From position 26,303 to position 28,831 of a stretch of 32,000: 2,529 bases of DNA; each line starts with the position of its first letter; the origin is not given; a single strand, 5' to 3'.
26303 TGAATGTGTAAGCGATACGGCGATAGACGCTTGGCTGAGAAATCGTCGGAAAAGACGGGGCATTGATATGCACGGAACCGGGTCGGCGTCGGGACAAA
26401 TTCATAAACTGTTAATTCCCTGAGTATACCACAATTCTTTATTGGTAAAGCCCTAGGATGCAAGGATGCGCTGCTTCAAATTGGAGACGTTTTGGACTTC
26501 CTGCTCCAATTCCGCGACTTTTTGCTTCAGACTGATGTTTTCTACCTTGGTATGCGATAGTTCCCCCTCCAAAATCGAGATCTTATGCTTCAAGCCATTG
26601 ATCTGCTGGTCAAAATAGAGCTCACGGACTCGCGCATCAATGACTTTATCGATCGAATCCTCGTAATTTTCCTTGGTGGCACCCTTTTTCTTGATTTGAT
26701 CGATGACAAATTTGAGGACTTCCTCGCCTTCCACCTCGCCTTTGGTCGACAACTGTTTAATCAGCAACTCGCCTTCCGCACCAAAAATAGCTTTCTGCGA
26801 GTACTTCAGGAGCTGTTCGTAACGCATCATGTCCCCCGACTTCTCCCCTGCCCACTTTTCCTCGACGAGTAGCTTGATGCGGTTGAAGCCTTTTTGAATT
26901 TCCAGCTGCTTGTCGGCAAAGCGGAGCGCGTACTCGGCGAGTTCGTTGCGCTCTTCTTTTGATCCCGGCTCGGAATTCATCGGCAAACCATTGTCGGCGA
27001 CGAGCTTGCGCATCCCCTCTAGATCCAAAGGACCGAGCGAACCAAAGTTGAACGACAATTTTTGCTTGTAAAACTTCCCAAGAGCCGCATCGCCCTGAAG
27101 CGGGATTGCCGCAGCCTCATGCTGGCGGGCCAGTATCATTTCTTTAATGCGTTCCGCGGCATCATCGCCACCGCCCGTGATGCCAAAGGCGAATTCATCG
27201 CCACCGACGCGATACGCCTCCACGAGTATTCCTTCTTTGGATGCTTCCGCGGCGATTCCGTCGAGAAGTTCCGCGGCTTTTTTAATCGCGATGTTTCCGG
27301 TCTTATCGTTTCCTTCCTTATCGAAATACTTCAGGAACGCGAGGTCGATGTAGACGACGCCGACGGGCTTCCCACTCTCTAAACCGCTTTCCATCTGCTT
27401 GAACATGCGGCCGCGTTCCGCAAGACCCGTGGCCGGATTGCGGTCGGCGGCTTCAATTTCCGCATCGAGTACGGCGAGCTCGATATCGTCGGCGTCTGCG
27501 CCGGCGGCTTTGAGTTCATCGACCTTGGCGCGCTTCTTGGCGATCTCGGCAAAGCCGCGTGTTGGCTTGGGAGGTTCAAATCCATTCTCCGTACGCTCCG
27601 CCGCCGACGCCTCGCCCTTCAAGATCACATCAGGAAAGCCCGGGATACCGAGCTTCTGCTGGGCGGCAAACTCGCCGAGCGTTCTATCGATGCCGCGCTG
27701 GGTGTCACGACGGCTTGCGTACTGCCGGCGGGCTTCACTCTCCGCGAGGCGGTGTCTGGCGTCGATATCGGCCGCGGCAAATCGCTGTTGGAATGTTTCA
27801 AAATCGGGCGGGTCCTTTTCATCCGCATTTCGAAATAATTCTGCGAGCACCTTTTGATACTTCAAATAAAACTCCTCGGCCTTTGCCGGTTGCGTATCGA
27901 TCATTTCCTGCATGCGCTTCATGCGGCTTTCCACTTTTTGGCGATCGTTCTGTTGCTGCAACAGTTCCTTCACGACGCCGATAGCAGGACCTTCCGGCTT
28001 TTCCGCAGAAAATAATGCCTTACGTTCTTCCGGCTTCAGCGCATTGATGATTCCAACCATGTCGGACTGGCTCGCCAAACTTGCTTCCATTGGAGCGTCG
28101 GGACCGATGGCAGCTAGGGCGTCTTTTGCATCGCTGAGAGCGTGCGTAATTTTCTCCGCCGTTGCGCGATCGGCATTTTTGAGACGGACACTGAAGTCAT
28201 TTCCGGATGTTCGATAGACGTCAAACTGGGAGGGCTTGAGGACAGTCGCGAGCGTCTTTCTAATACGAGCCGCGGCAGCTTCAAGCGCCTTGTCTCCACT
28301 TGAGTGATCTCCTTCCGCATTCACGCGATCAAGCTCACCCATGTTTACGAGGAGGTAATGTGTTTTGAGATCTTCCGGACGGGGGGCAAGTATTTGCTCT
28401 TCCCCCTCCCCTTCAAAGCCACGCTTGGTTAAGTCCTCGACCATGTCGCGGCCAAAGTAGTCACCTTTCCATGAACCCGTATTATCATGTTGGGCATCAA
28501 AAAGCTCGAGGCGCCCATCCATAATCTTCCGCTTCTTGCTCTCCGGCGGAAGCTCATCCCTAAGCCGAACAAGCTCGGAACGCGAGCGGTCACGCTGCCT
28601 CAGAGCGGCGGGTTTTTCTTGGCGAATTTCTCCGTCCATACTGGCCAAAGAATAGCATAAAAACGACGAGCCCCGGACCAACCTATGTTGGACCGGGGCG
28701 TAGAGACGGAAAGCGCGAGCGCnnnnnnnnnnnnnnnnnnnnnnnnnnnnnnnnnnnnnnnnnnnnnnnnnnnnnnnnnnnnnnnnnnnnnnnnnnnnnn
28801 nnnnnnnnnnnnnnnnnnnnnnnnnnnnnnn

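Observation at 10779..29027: The 9-mer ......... marks the upstream region of GC-rich minus-strand ORFs, including a distant satellite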

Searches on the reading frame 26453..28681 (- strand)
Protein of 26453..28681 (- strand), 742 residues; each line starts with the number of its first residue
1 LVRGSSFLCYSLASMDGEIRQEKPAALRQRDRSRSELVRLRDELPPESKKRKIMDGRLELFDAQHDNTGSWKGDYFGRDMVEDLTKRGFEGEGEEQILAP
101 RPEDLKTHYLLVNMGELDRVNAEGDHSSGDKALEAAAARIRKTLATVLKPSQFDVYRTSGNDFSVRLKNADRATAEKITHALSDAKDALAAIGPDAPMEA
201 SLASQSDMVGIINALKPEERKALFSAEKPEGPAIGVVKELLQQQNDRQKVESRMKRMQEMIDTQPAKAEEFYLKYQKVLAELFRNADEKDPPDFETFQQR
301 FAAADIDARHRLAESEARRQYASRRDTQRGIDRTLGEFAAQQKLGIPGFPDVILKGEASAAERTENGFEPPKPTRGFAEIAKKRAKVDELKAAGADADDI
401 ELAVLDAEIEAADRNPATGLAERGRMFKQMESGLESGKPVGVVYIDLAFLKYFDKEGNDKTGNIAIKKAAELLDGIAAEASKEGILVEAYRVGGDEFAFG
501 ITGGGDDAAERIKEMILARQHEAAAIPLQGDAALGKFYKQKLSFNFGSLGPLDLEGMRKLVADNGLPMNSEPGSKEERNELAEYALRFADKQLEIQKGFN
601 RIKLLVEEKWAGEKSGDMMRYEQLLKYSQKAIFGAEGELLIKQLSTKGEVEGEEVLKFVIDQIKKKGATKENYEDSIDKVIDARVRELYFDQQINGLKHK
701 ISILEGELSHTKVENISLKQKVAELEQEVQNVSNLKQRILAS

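Call 10: search_protein_families(library=pfam, proteins=[window:26453-28681:-], max_evalue=0.01)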
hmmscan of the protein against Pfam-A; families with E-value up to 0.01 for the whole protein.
window:26453-28681:- (742 aa): 1 family
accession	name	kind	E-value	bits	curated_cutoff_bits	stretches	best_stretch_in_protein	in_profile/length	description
PF00990.26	GGDEF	-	3.5e-12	46.8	23.8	2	416-528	5-114/161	Diguanylate cyclase, GGDEF domain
